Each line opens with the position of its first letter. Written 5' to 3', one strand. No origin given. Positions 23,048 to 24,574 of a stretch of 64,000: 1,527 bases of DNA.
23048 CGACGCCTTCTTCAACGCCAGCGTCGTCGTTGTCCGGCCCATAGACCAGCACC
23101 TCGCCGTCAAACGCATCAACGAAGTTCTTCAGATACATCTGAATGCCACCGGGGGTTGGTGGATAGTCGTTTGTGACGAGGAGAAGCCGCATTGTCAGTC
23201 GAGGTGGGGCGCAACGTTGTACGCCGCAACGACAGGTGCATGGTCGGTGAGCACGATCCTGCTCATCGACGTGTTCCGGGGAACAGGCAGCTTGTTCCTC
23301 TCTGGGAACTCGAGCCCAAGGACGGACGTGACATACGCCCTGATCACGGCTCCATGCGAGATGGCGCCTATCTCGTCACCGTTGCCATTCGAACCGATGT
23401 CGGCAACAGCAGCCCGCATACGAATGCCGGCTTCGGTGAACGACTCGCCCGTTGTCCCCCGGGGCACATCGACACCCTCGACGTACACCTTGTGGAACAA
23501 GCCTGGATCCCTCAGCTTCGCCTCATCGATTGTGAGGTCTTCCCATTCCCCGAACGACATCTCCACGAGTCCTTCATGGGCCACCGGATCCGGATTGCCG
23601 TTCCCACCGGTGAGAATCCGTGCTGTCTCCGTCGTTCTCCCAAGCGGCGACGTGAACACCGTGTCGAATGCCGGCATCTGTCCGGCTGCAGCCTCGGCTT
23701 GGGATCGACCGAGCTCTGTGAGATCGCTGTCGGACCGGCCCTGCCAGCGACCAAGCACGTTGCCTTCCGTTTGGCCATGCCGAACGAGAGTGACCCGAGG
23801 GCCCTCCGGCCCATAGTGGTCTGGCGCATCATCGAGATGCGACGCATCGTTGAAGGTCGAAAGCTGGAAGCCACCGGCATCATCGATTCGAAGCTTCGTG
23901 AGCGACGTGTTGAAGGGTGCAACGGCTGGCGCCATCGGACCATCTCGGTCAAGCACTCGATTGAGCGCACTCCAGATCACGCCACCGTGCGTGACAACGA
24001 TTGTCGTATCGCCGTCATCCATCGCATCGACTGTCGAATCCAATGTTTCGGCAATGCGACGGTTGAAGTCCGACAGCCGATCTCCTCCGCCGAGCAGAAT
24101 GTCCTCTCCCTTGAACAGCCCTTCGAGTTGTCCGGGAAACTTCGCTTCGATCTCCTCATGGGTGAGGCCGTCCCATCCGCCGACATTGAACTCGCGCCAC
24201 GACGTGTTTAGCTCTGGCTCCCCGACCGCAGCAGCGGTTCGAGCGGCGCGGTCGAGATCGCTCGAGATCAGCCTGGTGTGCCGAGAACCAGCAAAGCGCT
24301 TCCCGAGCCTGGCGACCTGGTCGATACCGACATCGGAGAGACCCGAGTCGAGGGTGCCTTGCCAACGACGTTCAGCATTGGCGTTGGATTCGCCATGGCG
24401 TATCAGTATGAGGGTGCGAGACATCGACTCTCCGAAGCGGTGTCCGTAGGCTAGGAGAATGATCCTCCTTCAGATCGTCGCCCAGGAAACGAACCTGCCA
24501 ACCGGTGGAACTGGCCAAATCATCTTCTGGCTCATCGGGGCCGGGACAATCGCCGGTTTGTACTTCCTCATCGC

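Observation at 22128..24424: Tandem-duplicated histidine phosphatase translationally coupled to a GT4 glycosyltransferase, upstream of topA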

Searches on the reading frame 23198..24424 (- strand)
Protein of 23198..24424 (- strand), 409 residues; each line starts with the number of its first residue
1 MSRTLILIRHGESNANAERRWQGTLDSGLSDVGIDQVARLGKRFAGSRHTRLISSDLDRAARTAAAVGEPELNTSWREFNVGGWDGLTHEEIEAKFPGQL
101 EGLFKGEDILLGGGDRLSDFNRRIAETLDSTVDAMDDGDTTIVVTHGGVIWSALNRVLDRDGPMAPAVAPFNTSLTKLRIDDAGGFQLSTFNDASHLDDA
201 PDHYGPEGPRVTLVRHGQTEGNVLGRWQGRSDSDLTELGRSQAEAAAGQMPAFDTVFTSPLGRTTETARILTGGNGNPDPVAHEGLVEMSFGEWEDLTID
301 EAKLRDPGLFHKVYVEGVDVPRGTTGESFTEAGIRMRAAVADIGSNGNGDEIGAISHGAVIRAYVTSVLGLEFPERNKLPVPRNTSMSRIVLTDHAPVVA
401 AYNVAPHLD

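Call 5: search_protein_families(library=pfam, proteins=[window:23198-24424:-], max_evalue=0.01)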
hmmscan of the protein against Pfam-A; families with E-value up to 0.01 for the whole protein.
window:23198-24424:- (409 aa): 1 family
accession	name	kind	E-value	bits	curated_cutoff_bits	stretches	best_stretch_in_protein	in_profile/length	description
PF00300.27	His_Phos_1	-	1.5e-88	296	21.7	2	212-404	2-193/194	Histidine phosphatase superfamily (branch 1)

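Call 6: search_protein_families(library=ncbifam, proteins=[window:23198-24424:-], max_evalue=0.01)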
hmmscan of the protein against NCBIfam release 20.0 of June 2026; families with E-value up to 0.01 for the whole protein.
window:23198-24424:- (409 aa): 20 families
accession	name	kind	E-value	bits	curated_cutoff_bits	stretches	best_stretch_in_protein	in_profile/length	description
TIGR03162.1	ribazole_cobC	equivalog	1.6e-58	197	162.9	2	211-381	1-168/176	alpha-ribazole phosphatase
NF005567.0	PRK07238.1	equivalog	2.5e-53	181.8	326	2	209-370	178-339/378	bifunctional RNase H/acid phosphatase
NF045917.1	PhserinePhPspA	equivalog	1e-41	142.9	350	2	210-408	3-200/211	phosphoserine phosphatase PspA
NF002901.0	PRK03482.1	equivalog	2.2e-39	135.3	261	2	211-393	4-185/215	2,3-diphosphoglycerate-dependent phosphoglycerate mutase GpmB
TIGR03848.1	MSMEG_4193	subfamily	2.6e-33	115.2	203.85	2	211-403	2-197/204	MSMEG_4193 family putative phosphomutase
NF011580.0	PRK15004.1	equivalog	1.6e-32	113.1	250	2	210-371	2-163/203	adenosylcobalamin/alpha-ribazole phosphatase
NF009994.0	PRK13463.1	equivalog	3.3e-29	102.2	277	2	211-399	5-193/203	phosphoserine phosphatase 1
NF038349.1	dPGM_arch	equivalog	3.3e-26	92.4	225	2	211-393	1-172/194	2,3-diphosphoglycerate-dependent phosphoglycerate mutase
NF002339.0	PRK01295.1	equivalog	1.4e-21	76.9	316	2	212-367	6-168/206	2,3-bisphosphoglycerate-dependent phosphoglycerate mutase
NF009993.0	PRK13462.1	equivalog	1.6e-21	76.9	226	2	210-378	7-168/203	acid phosphatase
NF010713.0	PRK14115.1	equivalog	9e-16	57.9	305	2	4-108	3-101/248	2,3-diphosphoglycerate-dependent phosphoglycerate mutase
TIGR01258.1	pgm_1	subfamily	1.9e-14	53.6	81.7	2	210-270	2-66/245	2,3-bisphosphoglycerate-dependent phosphoglycerate mutase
NF002217.0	PRK01112.1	equivalog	1.4e-11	44.2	320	2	4-64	3-63/228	2,3-bisphosphoglycerate-dependent phosphoglycerate mutase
NF010718.0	PRK14120.1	equivalog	5.3e-11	42.3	366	2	2-66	4-70/249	phosphoglyceromutase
NF010717.0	PRK14119.1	equivalog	1.6e-10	41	378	2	209-303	2-102/228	2,3-diphosphoglycerate-dependent phosphoglycerate mutase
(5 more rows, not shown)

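Call 7: find_homologous_proteins(query=window:23198-24424:-, max_evalue=0.00001)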
Query window:23198-24424:- (409 aa): 369 proteins with E <= 0.00001 among 8000 candidates; the best 120 are listed.
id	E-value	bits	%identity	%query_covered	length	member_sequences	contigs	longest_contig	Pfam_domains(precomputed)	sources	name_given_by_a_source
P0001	1.8e-271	918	100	100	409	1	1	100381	PF00300.28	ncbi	ncbi:MAG: histidine phosphatase family protein [Acidimicrobiia bacterium]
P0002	6.3e-176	604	64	100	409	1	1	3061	PF00300.28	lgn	-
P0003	1.5e-152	527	58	100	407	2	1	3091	PF00300.28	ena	-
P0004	2.9e-146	506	58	100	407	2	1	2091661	PF00300.28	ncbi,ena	-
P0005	1.3e-145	504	57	100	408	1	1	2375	PF00300.28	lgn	-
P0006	9.9e-145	501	56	100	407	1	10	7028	PF00300.28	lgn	-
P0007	4.0e-144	499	57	100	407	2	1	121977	PF00300.28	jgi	jgi:broad specificity phosphatase PhoE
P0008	4.5e-144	499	56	100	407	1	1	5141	PF00300.28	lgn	-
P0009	2.2e-142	493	56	100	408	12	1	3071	PF00300.28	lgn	-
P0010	4.8e-142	492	57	100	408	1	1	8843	PF00300.28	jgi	jgi:glucosyl-3-phosphoglycerate phosphatase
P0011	4.1e-140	486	56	100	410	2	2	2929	PF00300.28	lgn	-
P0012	1.3e-139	484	56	100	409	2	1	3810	PF00300.28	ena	-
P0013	1.2e-138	481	54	100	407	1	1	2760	PF00300.28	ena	-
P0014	8.0e-137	475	54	100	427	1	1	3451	PF00300.28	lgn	-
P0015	8.8e-136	471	53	100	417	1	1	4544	PF00300.28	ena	-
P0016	9.8e-136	471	54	100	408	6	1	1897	PF00300.28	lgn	-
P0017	1.1e-135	471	53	100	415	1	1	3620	PF00300.28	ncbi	ncbi:MAG: histidine phosphatase family protein [Acidimicrobiia bacterium]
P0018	2.6e-135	470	54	100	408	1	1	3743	PF00300.28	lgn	-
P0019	3.7e-135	469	54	100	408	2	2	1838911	PF00300.28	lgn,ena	-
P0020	1.4e-134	467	54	100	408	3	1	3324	PF00300.28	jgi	jgi:broad specificity phosphatase PhoE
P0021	8.8e-134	465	54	100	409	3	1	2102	PF00300.28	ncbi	-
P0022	2.4e-133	463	53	100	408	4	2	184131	PF00300.28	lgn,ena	-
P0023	2.5e-133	463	53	100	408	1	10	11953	PF00300.28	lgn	-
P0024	2.9e-133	463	53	100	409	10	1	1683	PF00300.28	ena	-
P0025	4.3e-133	462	54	100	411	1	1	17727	PF00300.28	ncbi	-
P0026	5.4e-133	462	54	100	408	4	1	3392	PF00300.28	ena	-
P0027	6.0e-133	462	54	100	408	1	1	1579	PF00300.28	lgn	-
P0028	1.5e-132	461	53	100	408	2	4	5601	PF00300.28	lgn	-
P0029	4.0e-132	459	53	100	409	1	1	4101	PF00300.28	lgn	-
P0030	4.4e-132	459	54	100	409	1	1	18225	PF00300.28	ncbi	ncbi:MAG: histidine phosphatase family protein [Actinomycetota bacterium]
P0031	2.0e-131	457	52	100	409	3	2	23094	PF00300.28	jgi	jgi:broad specificity phosphatase PhoE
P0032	2.2e-131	457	53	100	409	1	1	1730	PF00300.28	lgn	-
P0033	3.6e-131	456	53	100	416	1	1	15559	PF00300.28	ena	-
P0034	4.6e-131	456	52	100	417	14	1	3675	PF00300.28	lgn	-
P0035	5.9e-131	455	52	100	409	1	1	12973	PF00300.28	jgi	jgi:broad specificity phosphatase PhoE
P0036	7.5e-131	455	52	100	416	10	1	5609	PF00300.28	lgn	-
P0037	1.2e-130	454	53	100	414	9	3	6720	PF00300.28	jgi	-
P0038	1.6e-130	454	53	100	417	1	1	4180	PF00300.28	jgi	jgi:broad specificity phosphatase PhoE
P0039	2.5e-130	453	52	100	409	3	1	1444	PF00300.28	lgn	-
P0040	2.7e-130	453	52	100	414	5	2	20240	PF00300.28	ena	-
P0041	6.8e-130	452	52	100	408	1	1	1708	PF00300.28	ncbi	-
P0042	2.0e-129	450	51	100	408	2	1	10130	PF00300.28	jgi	jgi:broad specificity phosphatase PhoE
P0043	3.4e-129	450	51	100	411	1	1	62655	PF00300.28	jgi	jgi:probable phosphoglycerate mutase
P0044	3.7e-129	449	53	100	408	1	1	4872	PF00300.28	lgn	-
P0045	5.3e-129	449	53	100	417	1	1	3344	PF00300.28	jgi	jgi:broad specificity phosphatase PhoE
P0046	6.3e-129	449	52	100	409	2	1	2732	PF00300.28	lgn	-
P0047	6.5e-129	449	53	100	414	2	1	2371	PF00300.28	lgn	-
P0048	8.6e-129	448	51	100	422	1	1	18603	PF00300.28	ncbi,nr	ncbi:MAG: hypothetical protein BMS9Abin17_0489 [Acidimicrobiia bacterium]|nr:MAG: hypothetical prote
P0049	1.3e-128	448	50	100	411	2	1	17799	PF00300.28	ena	-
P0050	2.2e-128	447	51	100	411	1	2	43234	PF00300.28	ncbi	-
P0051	2.4e-128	447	51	100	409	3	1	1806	PF00300.28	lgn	-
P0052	7.9e-128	445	52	100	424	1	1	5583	PF00300.28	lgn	-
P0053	1.1e-127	445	50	100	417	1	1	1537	PF00300.28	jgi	-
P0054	4.4e-127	443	51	100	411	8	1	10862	PF00300.28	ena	-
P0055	4.5e-127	443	51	100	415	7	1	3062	PF00300.28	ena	-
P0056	8.2e-127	442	53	100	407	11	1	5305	PF00300.28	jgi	-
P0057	1.1e-126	441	51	100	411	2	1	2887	PF00300.28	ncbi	-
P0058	1.3e-126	441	52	100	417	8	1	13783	PF00300.28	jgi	jgi:broad specificity phosphatase PhoE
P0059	3.1e-126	440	54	94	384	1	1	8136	PF00300.28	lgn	-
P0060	6.1e-126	439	52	100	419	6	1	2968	PF00300.28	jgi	jgi:probable phosphoglycerate mutase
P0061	1.3e-125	438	51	100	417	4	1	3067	PF00300.28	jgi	jgi:broad specificity phosphatase PhoE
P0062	2.9e-125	437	50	100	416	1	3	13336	PF00300.28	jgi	-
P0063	6.7e-125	435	50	100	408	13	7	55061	PF00300.28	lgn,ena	-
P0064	1.2e-124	435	49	100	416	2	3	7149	PF00300.28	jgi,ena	-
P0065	1.4e-124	434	51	100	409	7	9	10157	PF00300.28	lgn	-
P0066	8.1e-124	432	50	100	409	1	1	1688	PF00300.28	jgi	-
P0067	8.3e-124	432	48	100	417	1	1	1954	PF00300.28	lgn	-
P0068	2.7e-123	430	49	100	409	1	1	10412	PF00300.28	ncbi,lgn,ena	-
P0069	3.9e-123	430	48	100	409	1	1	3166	PF00300.28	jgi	jgi:glucosyl-3-phosphoglycerate phosphatase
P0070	6.0e-123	429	50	100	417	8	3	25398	PF00300.28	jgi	jgi:broad specificity phosphatase PhoE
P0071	1.2e-122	428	50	100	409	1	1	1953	PF00300.28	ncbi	ncbi:MAG: histidine phosphatase family protein [Actinomycetota bacterium]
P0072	4.3e-122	426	49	100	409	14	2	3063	PF00300.28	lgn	-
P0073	4.8e-122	426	50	100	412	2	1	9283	PF00300.28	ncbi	-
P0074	6.2e-122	426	48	100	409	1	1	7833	PF00300.28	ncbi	-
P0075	1.9e-120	421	48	100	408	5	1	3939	PF00300.28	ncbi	-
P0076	9.4e-120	419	50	100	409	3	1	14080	PF00300.28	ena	-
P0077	1.8e-119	418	47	100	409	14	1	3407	PF00300.28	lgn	-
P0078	3.1e-119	417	49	100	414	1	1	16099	PF00300.28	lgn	-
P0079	3.2e-119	417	56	85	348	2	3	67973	PF00300.28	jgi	jgi:probable phosphoglycerate mutase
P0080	4.1e-119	416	49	100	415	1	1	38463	PF00300.28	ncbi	-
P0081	9.8e-119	415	48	100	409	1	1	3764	PF00300.28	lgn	-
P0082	2.5e-118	414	49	100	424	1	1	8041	PF00300.28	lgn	-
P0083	6.5e-117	409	48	100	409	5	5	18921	PF00300.28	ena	-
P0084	6.7e-117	409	47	100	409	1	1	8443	PF00300.28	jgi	jgi:broad specificity phosphatase PhoE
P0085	1.8e-116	408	49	99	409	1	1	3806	PF00300.28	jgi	jgi:broad specificity phosphatase PhoE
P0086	2.8e-116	407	48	100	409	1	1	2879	PF00300.28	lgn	-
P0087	4.6e-116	406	52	90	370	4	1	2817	PF00300.28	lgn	-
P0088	1.2e-115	405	49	95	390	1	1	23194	PF00300.28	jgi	jgi:probable phosphoglycerate mutase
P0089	1.7e-115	405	53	88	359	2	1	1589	PF00300.28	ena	-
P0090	3.9e-115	403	48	100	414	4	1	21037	PF00300.28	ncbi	-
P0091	7.3e-115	402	47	100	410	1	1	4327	PF00300.28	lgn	-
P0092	1.0e-114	402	47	100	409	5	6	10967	PF00300.28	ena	-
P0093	6.4e-114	399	47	100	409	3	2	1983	PF00300.28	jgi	jgi:broad specificity phosphatase PhoE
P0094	1.7e-113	398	47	100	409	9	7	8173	PF00300.28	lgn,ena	-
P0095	4.1e-113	397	48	100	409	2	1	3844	PF00300.28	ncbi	-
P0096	4.8e-113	396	52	85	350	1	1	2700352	PF00300.28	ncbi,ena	-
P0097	7.2e-113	396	52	89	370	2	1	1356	PF00300.28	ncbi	ncbi:MAG: histidine phosphatase family protein, partial [Acidimicrobiia bacterium]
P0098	2.3e-112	394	47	100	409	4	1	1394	PF00300.28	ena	-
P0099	7.1e-112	393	47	94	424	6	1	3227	PF00300.28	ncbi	-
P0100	1.5e-111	392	48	100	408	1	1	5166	PF00300.28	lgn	-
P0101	9.4e-111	389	50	88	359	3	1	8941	PF00300.28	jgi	-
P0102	1.9e-109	385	51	85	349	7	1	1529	PF00300.28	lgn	-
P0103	1.2e-108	382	46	100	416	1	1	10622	PF00300.28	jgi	-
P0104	1.6e-108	382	51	85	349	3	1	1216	PF00300.28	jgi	jgi:broad specificity phosphatase PhoE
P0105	4.2e-108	380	51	85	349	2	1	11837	PF00300.28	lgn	-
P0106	8.4e-108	379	49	95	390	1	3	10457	PF00300.28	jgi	jgi:probable phosphoglycerate mutase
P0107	1.4e-107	378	46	100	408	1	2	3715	PF00300.28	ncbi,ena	-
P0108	3.2e-107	377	47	95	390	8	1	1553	PF00300.28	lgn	-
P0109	1.5e-106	375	50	88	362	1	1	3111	PF00300.28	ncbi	-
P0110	2.6e-103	364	49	85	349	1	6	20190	PF00300.28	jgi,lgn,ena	-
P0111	4.0e-103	364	46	100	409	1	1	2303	PF00300.28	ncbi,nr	ncbi:MAG: histidine phosphatase family protein [Acidimicrobiia bacterium]|nr:histidine phosphatase f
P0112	7.5e-101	356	50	85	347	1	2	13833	PF00300.28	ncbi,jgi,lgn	-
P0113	2.0e-100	355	46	100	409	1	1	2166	PF00300.28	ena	-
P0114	2.6e-99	351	52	77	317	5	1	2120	PF00300.28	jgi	jgi:probable phosphoglycerate mutase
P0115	3.8e-99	351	45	100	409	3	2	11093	PF00300.28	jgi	-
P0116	1.2e-98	349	45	100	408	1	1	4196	PF00300.28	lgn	-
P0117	4.2e-98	347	46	88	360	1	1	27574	PF00300.28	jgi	-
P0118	8.7e-98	346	43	100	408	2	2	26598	PF00300.28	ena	-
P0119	1.3e-97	346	44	100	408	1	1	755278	PF00300.28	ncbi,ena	-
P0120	2.2e-95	338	43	100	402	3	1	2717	PF00300.28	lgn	-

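Call 8: search_solved_structures(query=window:23198-24424:-, max_evalue=0.00001, show_alignments=2)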
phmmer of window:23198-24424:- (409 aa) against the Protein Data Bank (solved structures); distinct sequences matched with E-value up to 0.00001: 36.
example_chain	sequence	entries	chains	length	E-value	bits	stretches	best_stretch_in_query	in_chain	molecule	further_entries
1h2e_A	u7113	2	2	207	2e-22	83.1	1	3-200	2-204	PHOSPHATASE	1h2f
1ebb_A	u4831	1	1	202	9.7e-22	80.8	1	3-198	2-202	PHOSPHATASE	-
5zkk_A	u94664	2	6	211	2.2e-19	73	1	211-408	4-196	Phosphoglycerate mutase family protein, putative | Phosphoglycerate mutase family protein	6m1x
5zr2_A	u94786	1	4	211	5.5e-18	68.5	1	211-408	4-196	Phosphoglycerate mutase family protein, putative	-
4pz9_A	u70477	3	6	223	3.1e-15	59.4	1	2-158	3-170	Glucosyl-3-phosphoglycerate phosphatase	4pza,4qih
4ij5_A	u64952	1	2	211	3.5e-15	59.2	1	211-408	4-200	Phosphoserine phosphatase 1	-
6s2q_A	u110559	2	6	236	3.7e-15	59.2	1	2-158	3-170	Glucosyl-3-phosphoglycerate phosphatase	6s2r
4ij6_A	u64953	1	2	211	8.4e-14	54.7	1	211-408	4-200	Phosphoserine phosphatase 1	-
2eoa_A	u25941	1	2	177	7.9e-12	48.2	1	5-169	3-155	Alpha-ribazole-5'-phosphate phosphatase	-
2a6p_A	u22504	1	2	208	1.6e-11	47.2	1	206-383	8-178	POSSIBLE PHOSPHOGLYCERATE MUTASE GPM2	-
2p9z_A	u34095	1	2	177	8e-11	44.9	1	5-169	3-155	Alpha-ribazole-5'-phosphate phosphatase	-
2p75_A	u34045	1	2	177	1.2e-10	44.3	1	5-169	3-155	Alpha-ribazole-5'-phosphate phosphatase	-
2p78_A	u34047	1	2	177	1.4e-10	44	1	5-169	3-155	Alpha-ribazole-5'-phosphate phosphatase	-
2p9f_A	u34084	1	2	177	1.4e-10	44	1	5-169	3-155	Alpha-ribazole-5'-phosphate phosphatase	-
2owd_A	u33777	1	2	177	1.4e-10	44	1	5-169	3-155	Alpha-ribazole-5'-phosphate phosphatase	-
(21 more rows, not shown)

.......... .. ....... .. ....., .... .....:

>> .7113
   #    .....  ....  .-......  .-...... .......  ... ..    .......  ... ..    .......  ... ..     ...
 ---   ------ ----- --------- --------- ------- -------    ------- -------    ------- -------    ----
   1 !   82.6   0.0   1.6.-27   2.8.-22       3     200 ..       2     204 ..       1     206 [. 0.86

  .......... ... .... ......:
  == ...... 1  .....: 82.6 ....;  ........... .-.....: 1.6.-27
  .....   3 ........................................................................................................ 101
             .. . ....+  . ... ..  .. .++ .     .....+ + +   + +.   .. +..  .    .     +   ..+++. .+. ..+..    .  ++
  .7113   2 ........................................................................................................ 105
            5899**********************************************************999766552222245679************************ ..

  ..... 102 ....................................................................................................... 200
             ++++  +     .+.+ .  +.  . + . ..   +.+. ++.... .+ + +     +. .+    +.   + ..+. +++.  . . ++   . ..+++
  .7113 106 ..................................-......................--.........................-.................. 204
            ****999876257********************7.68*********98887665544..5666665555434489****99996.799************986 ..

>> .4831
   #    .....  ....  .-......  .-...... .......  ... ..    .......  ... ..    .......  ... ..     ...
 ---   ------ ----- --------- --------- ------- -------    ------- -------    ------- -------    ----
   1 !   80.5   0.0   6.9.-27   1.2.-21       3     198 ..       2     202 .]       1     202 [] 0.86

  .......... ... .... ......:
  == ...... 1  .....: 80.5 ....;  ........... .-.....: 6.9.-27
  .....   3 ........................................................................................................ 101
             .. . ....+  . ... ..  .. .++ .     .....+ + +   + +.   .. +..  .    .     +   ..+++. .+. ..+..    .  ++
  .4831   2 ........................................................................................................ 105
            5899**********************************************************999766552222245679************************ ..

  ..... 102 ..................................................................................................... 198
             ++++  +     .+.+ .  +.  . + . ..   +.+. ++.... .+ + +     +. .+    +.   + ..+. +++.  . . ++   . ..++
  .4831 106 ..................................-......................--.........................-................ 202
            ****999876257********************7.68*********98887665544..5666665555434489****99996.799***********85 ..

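Call 13: find_related_loci(query=A1, collection=genome_contigs, flank=6000)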
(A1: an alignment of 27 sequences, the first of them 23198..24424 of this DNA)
Query A1 (409 aa) in genome_contigs; peptide patterns used: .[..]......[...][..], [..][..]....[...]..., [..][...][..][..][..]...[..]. (x = any residue, [..] = any of these).
600 stretches matched a pattern (row limit reached: there are more); 545 encode a relative of the query (tblastn E <= 1e-3); the best 80 are kept; 80 distinct loci.
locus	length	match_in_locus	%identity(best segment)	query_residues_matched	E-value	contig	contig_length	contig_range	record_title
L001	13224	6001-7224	56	1-409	9e-148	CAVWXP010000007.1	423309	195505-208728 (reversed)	MAG: uncultured Acidimicrobiia bacterium isolate MFD03804.bin.1.229 genome assembly, contig: contig_45122, whole genome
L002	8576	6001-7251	52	1-409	3e-136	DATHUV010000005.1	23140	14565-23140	MAG TPA_asm: Acidimicrobiia bacterium isolate SMAG_U16116 k141_359226, whole genome shotgun sequence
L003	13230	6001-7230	53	1-409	2e-134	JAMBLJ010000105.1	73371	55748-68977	MAG: Actinomycetes bacterium isolate H2.bin.90 k83_582312, whole genome shotgun sequence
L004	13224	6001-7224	51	1-409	4e-131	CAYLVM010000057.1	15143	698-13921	MAG TPA_asm: uncultured Acidimicrobiaceae bacterium isolate SRP128015_co1_239 genome assembly, contig: NODE_5812_length_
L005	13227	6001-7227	50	1-409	3e-130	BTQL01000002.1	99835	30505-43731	MAG: Acidimicrobiia bacterium BMS9Abin12 DNA, NODE_14_length_99835, whole genome shotgun sequence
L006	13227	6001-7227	50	1-409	2e-129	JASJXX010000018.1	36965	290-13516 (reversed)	MAG: Actinomycetota bacterium isolate MT_MAG3 NODE_229_length_36965_cov_35.061799, whole genome shotgun sequence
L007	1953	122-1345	50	1-409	6e-138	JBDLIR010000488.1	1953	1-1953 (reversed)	MAG: Actinomycetota bacterium isolate MAG044 MAG044_488, whole genome shotgun sequence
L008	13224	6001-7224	49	1-409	1e-124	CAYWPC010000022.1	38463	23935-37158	MAG TPA_asm: uncultured Acidimicrobiaceae bacterium isolate SRP216583_co2_129 genome assembly, contig: NODE_541_length_3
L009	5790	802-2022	47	1-408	9e-118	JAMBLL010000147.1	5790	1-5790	MAG: Actinomycetes bacterium isolate H2.bin.110 k83_549686, whole genome shotgun sequence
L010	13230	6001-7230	44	1-409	2e-101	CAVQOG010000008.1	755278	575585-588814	MAG: uncultured Acidimicrobiia bacterium isolate MFD09964.bin.1.292 genome assembly, contig: contig_5895, whole genome s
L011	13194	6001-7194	44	1-409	4e-96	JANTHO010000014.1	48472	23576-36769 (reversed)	MAG: Acidimicrobiia bacterium isolate bin30015 c_000000000040, whole genome shotgun sequence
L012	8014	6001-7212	44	1-409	1e-95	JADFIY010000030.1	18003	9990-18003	MAG: Acidobacteria bacterium isolate B3T1L10 B3T1L10_NODE4439, whole genome shotgun sequence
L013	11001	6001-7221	38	1-408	4e-79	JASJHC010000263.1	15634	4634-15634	MAG: Acidimicrobiia bacterium isolate ChS5.bin.13 ChesSed_k141_1333975, whole genome shotgun sequence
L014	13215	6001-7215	38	1-408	3e-78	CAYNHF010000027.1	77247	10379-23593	MAG TPA_asm: uncultured Acidimicrobiaceae bacterium isolate binchicken_co231_36 genome assembly, contig: k141_1413476, w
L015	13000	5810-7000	41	4-404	2e-76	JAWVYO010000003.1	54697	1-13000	MAG: Acidimicrobiia bacterium isolate HN14.bin.5 k141_1355928_length_54697_cov_26.8812, whole genome shotgun sequence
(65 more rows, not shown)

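Call 18: find_encoding_contigs(protein=P0001, flank=10000, max_places=2)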
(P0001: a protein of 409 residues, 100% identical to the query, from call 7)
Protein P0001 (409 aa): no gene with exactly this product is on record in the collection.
